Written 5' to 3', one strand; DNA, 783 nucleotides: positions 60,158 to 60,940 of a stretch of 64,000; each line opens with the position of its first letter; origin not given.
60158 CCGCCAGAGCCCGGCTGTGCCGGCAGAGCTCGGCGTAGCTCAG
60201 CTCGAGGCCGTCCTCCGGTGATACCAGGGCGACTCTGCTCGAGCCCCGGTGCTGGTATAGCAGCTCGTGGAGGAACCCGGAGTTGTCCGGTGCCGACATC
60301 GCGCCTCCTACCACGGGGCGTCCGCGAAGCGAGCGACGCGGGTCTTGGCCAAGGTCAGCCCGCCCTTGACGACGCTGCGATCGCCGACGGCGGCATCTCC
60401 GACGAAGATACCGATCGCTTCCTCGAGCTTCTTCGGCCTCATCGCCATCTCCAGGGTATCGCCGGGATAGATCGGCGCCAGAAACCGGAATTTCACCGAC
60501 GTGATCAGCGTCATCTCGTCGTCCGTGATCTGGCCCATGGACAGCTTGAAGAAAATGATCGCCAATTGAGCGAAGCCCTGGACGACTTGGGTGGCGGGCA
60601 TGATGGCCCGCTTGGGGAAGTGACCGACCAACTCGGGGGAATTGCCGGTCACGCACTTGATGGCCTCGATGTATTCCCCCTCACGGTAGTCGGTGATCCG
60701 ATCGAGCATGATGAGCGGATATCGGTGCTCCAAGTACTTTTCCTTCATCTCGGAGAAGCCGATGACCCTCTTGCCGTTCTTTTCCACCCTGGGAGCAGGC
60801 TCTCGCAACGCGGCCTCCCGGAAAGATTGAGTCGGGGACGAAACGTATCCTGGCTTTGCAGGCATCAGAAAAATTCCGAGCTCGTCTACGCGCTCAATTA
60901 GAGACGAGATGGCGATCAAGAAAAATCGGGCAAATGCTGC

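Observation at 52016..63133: Uncharacterised type II PKS/FAS-like cluster: acyl-AMP ligase + ACP + KS/Cys-less KS + hotdog dehydratase, combined with a crotonase, two MDR reductases, an extra FabF and two alpha/beta hydrolases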

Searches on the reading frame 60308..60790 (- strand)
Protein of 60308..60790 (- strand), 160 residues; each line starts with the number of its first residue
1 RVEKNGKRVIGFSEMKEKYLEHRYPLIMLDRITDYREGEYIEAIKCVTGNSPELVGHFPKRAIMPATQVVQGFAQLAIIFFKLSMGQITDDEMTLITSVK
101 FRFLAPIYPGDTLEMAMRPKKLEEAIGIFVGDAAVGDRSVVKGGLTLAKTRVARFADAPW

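Call 33: search_dna_similar(query=window:60308-60790:-, collection=plasmids, mode=protein, max_evalue=1e-8, max_rows=25)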
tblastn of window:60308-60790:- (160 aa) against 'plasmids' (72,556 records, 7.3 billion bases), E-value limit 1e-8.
Records with a match: 108; places in all: 109; records where one place covers at least 80% of the query: 93.
Best place of each record, by identity: <60% 108.
By first word of the organism name: Bacillus 23; Priestia 10; Pseudomonas 9; Escherichia 9; Paracoccus 5; Loigolactobacillus 5; Sinorhizobium 4; Fusobacterium 2; Listeria 2; Enterobacter 2; and 31 more.
By predicted mobility (MOB-suite, as given by PLSDB): non-mobilizable 66; mobilizable 28; conjugative 14.
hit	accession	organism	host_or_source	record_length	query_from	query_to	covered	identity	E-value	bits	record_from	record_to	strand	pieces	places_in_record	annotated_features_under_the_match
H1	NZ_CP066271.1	Pseudomonas tremae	Prunus avium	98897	3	160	99%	38.6%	8e-28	114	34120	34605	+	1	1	coronafacic acid dehydratase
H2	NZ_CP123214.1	Pseudomonas amygdali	Aesculus hippocastanum,cell culture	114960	3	160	99%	37.5%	3e-28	115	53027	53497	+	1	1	coronafacic acid dehydratase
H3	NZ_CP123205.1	Pseudomonas amygdali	Aesculus hippocastanum,cell culture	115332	3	160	99%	37.5%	3e-28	115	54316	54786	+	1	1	coronafacic acid dehydratase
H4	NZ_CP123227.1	Pseudomonas amygdali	Aesculus hippocastanum,cell culture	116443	3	160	99%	37.5%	3e-28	115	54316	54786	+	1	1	coronafacic acid dehydratase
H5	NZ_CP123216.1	Pseudomonas amygdali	Aesculus hippocastanum,cell culture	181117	3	160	99%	37.5%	3e-28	115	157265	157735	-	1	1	coronafacic acid dehydratase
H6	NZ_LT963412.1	Pseudomonas syringae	-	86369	3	160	99%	37.5%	4e-28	115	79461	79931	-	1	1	coronafacic acid dehydratase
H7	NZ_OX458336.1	Pseudomonas syringae group genomosp. 3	Solanum lycopersicum,tomato bacterial ...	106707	3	160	99%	37.5%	4e-28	115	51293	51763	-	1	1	coronafacic acid dehydratase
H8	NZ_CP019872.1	Pseudomonas syringae group genomosp. 3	Solanum lycopersicum cv. Brillante,pure ...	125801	3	160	99%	37.5%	4e-28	115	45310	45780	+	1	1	coronafacic acid dehydratase | beta-ketoacyl-[acyl-carrier-protein] synthase family protein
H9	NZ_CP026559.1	Pseudomonas amygdali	Prunus avium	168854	3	160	99%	37.5%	4e-28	115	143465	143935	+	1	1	coronafacic acid dehydratase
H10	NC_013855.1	Azospirillum sp. B510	-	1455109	6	160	97%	37.4%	3e-29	118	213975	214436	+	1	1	record has no annotation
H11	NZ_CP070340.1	Bacillus cereus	Bombyx mori,whole organism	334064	9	150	89%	32.4%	8e-20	92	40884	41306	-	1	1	fabZ: 3-hydroxyacyl-ACP dehydratase FabZ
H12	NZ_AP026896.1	Aeromonas caviae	Microbe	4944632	7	152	91%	31.3%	2e-13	73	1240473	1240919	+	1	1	none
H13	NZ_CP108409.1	Kitasatospora sp. NBC_01300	-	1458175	23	160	86%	32.9%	5e-20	92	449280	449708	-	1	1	record has no annotation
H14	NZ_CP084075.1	Fusobacterium vincentii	-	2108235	7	139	83%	33.6%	4e-10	64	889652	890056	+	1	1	none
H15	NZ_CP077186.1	Fusobacterium animalis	Homo sapiens,resected colorectal tumor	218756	18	160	89%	31.0%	2e-12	71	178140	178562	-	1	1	fabZ: 3-hydroxyacyl-ACP dehydratase FabZ | lpxA: acyl-ACP--UDP-N-acetylglucosamine O-acyltransferase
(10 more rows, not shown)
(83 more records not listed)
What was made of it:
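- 60308..60787 (-): AmcE/Cfa2-type hotdog protein. Predicted decarboxylase of a carboxylated ring intermediate, not a FabZ dehydratase. The best plasmid-database hits are Cfa2 at 37-39% identity, above every FabZ (call 33).
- On Amc/Cfa carbocycle-forming type II PKS-like cassette ('CFA-type' BGC): Cfa2 is the top plasmid-database hit (call 33).
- Cfa2 is the top hit in the plasmid database (call 33).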

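Call 34: get_annotated_region(hit=H1, flank=6000)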
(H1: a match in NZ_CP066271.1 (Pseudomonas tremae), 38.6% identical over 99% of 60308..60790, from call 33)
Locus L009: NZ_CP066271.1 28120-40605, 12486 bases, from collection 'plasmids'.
description: Pseudomonas tremae strain PA-1-10F plasmid p1, complete sequence
organism: Pseudomonas tremae (NCBI taxid 200454)
taxonomy: Bacteria; Pseudomonadota; Gammaproteobacteria; Pseudomonadales; Pseudomonadaceae; Pseudomonas; Pseudomonas tremae
host: -; source: Prunus avium; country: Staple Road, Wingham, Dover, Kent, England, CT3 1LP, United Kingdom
typing (MOB-suite, as given by PLSDB): conjugative; replicon rep_cluster_283; relaxase MOBP; mating-pair formation MPF_T
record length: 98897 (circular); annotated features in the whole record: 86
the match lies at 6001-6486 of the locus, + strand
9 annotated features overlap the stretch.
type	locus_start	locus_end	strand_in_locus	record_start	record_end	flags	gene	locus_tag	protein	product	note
CDS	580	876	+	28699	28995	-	cmaL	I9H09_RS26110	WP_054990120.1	coronamic acid biosynthesis protein CmaL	-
CDS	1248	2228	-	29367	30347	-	-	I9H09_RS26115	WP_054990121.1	IS5 family transposase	-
CDS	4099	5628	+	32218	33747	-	-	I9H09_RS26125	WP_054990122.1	class I adenylate-forming enzyme family protein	-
CDS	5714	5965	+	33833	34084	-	-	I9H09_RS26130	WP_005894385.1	acyl carrier protein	GO:0006633 - fatty acid biosynthetic process [Evidence IEA]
CDS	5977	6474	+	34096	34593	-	-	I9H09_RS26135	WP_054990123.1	coronafacic acid dehydratase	-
CDS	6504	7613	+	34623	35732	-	-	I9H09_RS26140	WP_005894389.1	beta-ketoacyl-[acyl-carrier-protein] synthase family protein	GO:0006633 - fatty acid biosynthetic process [Evidence IEA]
CDS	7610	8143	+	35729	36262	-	-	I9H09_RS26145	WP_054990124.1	hypothetical protein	-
CDS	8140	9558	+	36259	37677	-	-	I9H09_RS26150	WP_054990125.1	class I adenylate-forming enzyme family protein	-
CDS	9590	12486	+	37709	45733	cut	-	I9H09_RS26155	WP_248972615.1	type I polyketide synthase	-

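Call 35: get_annotated_region(hit=H10, flank=10000)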
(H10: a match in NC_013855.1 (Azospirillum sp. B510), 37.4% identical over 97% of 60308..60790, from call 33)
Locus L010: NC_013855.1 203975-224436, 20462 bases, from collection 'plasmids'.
description: Azospirillum sp. B510 plasmid pAB510a, complete sequence
organism: Azospirillum sp. B510 (NCBI taxid 137722)
taxonomy: Bacteria; Pseudomonadota; Alphaproteobacteria; Rhodospirillales; Azospirillaceae; Azospirillum; Azospirillum sp. B510
host: -; source: -; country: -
typing (MOB-suite, as given by PLSDB): mobilizable; relaxase MOBQ
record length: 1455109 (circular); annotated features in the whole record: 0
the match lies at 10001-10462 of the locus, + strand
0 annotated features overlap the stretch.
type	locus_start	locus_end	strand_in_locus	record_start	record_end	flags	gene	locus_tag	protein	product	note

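Call 40: search_protein_families(library=ncbifam, proteins=[L009:5714-5965:+, L009:5977-6474:+, L009:6504-7613:+, L009:7610-8143:+, L009:8140-9558:+], max_evalue=0.00001)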
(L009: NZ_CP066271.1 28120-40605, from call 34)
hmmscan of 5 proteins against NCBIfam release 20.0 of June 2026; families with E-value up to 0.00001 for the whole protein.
L009:5714-5965:+ (83 aa): 4 families
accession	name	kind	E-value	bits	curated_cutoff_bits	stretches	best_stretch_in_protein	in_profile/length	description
NF058660.1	cispen_ACP_AmcB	equivalog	7.4e-34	115.8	80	1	3-81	1-79/80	cispentacin biosynthesis acyl carrier protein AmcB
NF002148.0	PRK00982.1-2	subfamily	4.7e-08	32.8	71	1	2-63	3-62/79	acyl carrier protein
NF002150.0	PRK00982.1-4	subfamily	2.2e-06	27.8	66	1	3-63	5-63/80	acyl carrier protein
NF005480.0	PRK07081.1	equivalog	3.2e-06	27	72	1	5-82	2-78/83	acyl carrier protein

L009:5977-6474:+ (165 aa): 4 families
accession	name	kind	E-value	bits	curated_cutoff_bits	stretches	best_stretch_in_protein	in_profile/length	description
NF058663.1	cispen_cyc_AmcE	equivalog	2.7e-79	264.5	140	1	13-165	1-153/153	cispentacin biosynthesis cyclizing decarboxylase AmcE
NF000582.1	PRK00006.1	equivalog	3e-24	85.5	113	1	19-145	3-128/137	3-hydroxyacyl-ACP dehydratase FabZ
TIGR01750.1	fabZ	equivalog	1.4e-23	83.3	155.15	1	19-145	4-132/141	3-hydroxyacyl-ACP dehydratase FabZ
NF009667.0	PRK13188.1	equivalog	6.5e-16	58.1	465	1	9-145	314-450/464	bifunctional UDP-3-O-[3-hydroxymyristoyl] N-acetylglucosamine deacetylase/3-hydroxyacyl-ACP dehydratase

L009:6504-7613:+ (369 aa): 21 families
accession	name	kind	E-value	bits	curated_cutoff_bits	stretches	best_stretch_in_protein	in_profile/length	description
NF058662.1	cispenta_AmcF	equivalog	6.4e-162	538.7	325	1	1-362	7-368/369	cispentacin biosynthesis acyltransferase subunit AmcF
TIGR03150.1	fabF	equivalog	8.6e-58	195.9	493.75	1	109-362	147-407/407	beta-ketoacyl-ACP synthase II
NF004618.0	PRK05952.1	equivalog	3.8e-56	190.6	455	1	3-363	11-382/384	beta-ketoacyl-ACP synthase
NF005589.0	PRK07314.1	subfamily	1.3e-55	188.8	387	1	109-364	150-412/413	beta-ketoacyl-ACP synthase II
NF005076.0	PRK06501.1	equivalog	1e-49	169.6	629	1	103-363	155-422/425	beta-ketoacyl-ACP synthase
NF004970.0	PRK06333.1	subfamily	1.2e-48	166.1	525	1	118-364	168-422/424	beta-ketoacyl-ACP synthase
NF006618.0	PRK09185.1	subfamily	4.1e-45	154.5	407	1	109-364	147-393/394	beta-ketoacyl-ACP synthase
NF005916.1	PRK07910.1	equivalog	1.7e-41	142.6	560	1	115-363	163-417/418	KasA/KasB family beta-ketoacyl-ACP synthase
NF005490.0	PRK07103.1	equivalog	6e-38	131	445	1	115-364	161-413/414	polyketide beta-ketoacyl:acyl carrier protein synthase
NF006274.0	PRK08439.1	equivalog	6.1e-38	130.6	621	1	113-363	152-405/406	beta-ketoacyl-ACP synthase II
NF006434.0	PRK08722.1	equivalog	1.2e-36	126.4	759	1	112-363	153-413/414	beta-ketoacyl-ACP synthase II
NF006587.0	PRK09116.1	equivalog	1.2e-35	123.1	470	1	117-364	158-407/408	beta-ketoacyl-ACP synthase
NF005935.0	PRK07967.1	equivalog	1e-27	97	630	1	118-364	157-404/406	beta-ketoacyl-ACP synthase I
NF045894.1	PKS_plus_SDR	equivalog_domain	4.2e-26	90.9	1740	1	116-325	166-380/1515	type I polyketide synthase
NF040607.1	mycolic_Pks13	equivalog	1.7e-24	85.4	2100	1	117-324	265-478/1680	polyketide synthase Pks13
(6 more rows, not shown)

L009:7610-8143:+ (177 aa): 1 family
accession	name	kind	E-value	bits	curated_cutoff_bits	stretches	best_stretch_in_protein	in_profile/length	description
NF058659.1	cispenta_AmcG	equivalog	8.1e-62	207.5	80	1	14-168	2-156/157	cispentacin moiety biosynthesis protein AmcG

L009:8140-9558:+ (472 aa): 53 families (the best 25 are shown)
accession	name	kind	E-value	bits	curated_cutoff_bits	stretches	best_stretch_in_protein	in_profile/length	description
NF058661.1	cispen_AMP_AmcH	equivalog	6.2e-171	568.9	370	1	6-469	3-458/458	adenylate-forming 2-oxoglutaryl-ACP ligase AmcH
NF004837.0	PRK06187.1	subfamily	3.2e-30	104.9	476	1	140-459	175-501/531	long-chain-fatty-acid--CoA ligase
TIGR01733.1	AA-adenyl-dom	subfamily_domain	4.7e-28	98.1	317.4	1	35-407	12-406/409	amino acid adenylation domain-containing protein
TIGR01923.1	menE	equivalog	7.8e-28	97.5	330.15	1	34-408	11-377/442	o-succinylbenzoate--CoA ligase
TIGR03098.1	ligase_PEP_1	hypoth_equivalog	4.1e-22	78.3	592.35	1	139-444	167-482/517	acyl-CoA ligase (AMP-forming), exosortase A system-associated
NF002966.0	PRK03640.1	equivalog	5.3e-22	78.1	556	1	33-407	38-410/483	o-succinylbenzoate--CoA ligase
NF005291.0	PRK06814.1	equivalog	3.5e-18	64.9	1349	1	138-402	796-1055/1140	acyl-[ACP]--phospholipid O-acyltransferase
NF009233.0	PRK12583.1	subfamily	4.7e-17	61.6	832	1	140-416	206-487/558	fatty acid CoA ligase family protein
NF004114.0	PRK05605.1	equivalog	2.2e-16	59.3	766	1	139-451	225-540/575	long-chain-fatty-acid--CoA ligase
NF005714.0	PRK07529.1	subfamily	2.1e-15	56.1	632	1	143-416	226-512/640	acyl-CoA synthetase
NF038078.1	NRPS_MxcG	equivalog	3.2e-15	54.5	2300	1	33-454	492-934/1442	myxochelin non-ribosomal peptide synthetase MxcG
NF004971.0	PRK06334.1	equivalog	3.3e-15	55.7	847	1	125-391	173-444/539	long chain fatty acid--[acyl-carrier-protein] ligase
NF052269.1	Staph_lig_FadD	equivalog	5.8e-15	54.6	650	1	35-434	40-448/499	long-chain-fatty-acid--CoA ligase FadD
NF052580.1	Str24CoAsynCasG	equivalog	8.7e-15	54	750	1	138-460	191-529/548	steroid-24-oyl-CoA synthetase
TIGR03208.1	cyc_hxne_CoA_lg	equivalog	1.3e-14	53.9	792.3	1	140-398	200-458/538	cyclohexanecarboxylate-CoA ligase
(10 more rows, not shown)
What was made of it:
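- Genuine Cfa1-5 proteins score 1.4-2.6 times the cutoffs (call 40).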

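Call 77: find_homologous_proteins(query=window:60308-60787:-, max_evalue=1e-10)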
Query window:60308-60787:- (159 aa): 97 proteins with E <= 1e-10 among 115 candidates.
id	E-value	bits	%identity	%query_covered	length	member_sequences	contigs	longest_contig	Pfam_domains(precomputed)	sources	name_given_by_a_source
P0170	6.5e-99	346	99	100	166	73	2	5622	PF22818.3,PF07977.20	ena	-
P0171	1.9e-86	306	84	100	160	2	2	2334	PF22818.3,PF07977.20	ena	-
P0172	1.9e-84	299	81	100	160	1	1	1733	PF22818.3,PF07977.20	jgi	jgi:3-hydroxyacyl-[acyl-carrier-protein] dehydratase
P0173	2.2e-84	299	85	99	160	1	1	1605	PF22818.3,PF07977.20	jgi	jgi:3-hydroxyacyl-[acyl-carrier-protein] dehydratase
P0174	9.5e-84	297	82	100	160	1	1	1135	PF22818.3,PF07977.20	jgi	jgi:3-hydroxyacyl-[acyl-carrier-protein] dehydratase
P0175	3.5e-83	295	82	100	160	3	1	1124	PF22818.3,PF07977.20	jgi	jgi:3-hydroxyacyl-[acyl-carrier-protein] dehydratase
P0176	4.1e-83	295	81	99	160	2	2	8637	PF22818.3,PF07977.20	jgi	jgi:3-hydroxyacyl-[acyl-carrier-protein] dehydratase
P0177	1.3e-82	293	82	100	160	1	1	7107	PF22818.3,PF07977.20,PF01575.26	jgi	jgi:3-hydroxyacyl-[acyl-carrier-protein] dehydratase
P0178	2.4e-82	292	82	100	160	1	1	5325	PF22818.3,PF07977.20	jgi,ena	jgi:3-hydroxyacyl-[acyl-carrier-protein] dehydratase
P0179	2.4e-82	292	81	100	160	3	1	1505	PF22818.3,PF07977.20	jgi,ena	jgi:3-hydroxyacyl-[acyl-carrier-protein] dehydratase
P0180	3.3e-81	288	80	100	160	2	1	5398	PF22818.3,PF07977.20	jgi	jgi:3-hydroxyacyl-[acyl-carrier-protein] dehydratase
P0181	3.7e-81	288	81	100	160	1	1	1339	PF22818.3,PF07977.20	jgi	jgi:3-hydroxyacyl-[acyl-carrier-protein] dehydratase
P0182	3.9e-81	288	82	100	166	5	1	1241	PF22818.3,PF07977.20,PF01575.26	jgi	-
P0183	5.6e-81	288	81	100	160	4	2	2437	PF22818.3,PF07977.20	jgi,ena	jgi:3-hydroxyacyl-[acyl-carrier-protein] dehydratase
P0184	2.0e-80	286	80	100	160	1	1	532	PF22818.3,PF07977.20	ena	-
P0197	6.5e-71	255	72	98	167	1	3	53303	PF22818.3,PF07977.20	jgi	jgi:3-hydroxyacyl-[acyl-carrier-protein] dehydratase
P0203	2.0e-65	237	67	98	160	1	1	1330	PF22818.3,PF07977.20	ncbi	-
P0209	3.5e-64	233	63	98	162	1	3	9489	PF22818.3,PF07977.20,PF22817.3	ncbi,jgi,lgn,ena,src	-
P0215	1.8e-63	231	65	97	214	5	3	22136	PF22818.3,PF07977.20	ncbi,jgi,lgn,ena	-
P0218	2.9e-63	230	64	97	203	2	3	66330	PF22818.3,PF07977.20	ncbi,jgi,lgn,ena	-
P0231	9.4e-62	225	59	99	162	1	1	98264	PF22818.3,PF07977.20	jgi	jgi:3-hydroxyacyl-[acyl-carrier-protein] dehydratase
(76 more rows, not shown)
